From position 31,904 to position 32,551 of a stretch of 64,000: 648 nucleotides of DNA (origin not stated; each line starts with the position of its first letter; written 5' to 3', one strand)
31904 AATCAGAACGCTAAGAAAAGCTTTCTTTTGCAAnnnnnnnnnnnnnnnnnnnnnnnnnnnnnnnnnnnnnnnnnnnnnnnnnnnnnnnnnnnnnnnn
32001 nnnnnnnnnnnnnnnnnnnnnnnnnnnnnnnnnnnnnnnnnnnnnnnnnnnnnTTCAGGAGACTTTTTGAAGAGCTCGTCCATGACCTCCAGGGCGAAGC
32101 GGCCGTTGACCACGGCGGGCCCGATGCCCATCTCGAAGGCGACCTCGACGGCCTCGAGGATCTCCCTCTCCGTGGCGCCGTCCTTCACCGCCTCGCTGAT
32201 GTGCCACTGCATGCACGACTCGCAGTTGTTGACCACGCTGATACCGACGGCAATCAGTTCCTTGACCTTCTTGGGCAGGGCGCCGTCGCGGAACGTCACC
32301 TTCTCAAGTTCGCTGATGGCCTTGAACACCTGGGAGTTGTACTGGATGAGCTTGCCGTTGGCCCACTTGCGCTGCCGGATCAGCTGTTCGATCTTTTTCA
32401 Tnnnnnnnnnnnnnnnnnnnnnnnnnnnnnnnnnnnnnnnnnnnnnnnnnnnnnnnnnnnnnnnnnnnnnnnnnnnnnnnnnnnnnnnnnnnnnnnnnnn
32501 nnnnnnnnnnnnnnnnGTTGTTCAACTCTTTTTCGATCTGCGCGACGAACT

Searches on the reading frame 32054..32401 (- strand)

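Call 50: search_protein_families(library=pfam, proteins=[window:32054-32401:-], max_evalue=0.00001)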
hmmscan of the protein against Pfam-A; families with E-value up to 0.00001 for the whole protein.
window:32054-32401:- (116 aa): 1 family
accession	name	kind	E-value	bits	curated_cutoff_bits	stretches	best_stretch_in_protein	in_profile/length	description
PF02627.25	CMD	-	5.9e-19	68.3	23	1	24-105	2-83/84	Carboxymuconolactone decarboxylase family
